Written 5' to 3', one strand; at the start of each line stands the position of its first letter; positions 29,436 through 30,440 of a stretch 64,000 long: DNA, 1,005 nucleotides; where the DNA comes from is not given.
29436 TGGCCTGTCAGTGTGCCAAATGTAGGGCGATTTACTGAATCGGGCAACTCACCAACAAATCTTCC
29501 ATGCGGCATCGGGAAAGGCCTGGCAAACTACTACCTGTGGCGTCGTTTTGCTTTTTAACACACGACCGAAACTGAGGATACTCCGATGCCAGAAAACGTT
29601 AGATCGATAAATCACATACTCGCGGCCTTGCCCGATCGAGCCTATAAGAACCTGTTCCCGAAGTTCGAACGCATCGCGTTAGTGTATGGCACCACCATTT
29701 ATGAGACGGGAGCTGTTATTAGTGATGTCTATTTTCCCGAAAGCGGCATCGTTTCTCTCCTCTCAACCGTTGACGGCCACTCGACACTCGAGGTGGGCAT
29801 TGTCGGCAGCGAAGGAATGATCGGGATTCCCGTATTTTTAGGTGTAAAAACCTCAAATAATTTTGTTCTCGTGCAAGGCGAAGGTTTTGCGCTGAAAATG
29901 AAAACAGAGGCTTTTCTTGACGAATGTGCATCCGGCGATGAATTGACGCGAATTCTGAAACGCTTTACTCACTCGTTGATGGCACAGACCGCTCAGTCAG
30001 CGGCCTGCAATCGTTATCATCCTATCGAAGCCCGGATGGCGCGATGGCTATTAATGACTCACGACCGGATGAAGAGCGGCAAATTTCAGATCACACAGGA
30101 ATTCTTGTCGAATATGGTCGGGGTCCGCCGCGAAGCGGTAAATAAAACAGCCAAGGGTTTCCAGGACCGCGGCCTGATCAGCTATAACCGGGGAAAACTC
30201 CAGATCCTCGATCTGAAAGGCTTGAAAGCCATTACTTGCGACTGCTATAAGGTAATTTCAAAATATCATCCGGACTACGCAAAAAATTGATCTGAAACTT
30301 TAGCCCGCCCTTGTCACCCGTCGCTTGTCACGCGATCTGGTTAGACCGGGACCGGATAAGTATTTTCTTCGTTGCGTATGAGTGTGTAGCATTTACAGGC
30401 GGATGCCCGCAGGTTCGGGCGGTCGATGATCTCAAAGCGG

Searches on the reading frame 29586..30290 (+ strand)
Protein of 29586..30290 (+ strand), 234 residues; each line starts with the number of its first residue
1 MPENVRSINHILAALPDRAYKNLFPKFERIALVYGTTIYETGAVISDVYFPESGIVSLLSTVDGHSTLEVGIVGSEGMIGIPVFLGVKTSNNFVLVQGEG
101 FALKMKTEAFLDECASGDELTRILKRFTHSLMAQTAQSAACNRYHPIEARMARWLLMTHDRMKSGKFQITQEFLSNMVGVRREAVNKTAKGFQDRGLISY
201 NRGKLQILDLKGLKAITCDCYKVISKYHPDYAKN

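Call 59: search_protein_families(library=pfam, proteins=[window:29586-30290:+], max_evalue=0.01)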
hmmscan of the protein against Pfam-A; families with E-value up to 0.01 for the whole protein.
window:29586-30290:+ (234 aa): 2 families
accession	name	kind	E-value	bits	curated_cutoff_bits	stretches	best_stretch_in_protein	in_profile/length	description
PF13545.12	HTH_Crp_2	-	1.5e-16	60.5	27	1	149-216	1-70/70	Crp-like helix-turn-helix domain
PF00027.35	cNMP_binding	-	8.5e-05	22.9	27.5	1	35-115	7-87/89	Cyclic nucleotide-binding domain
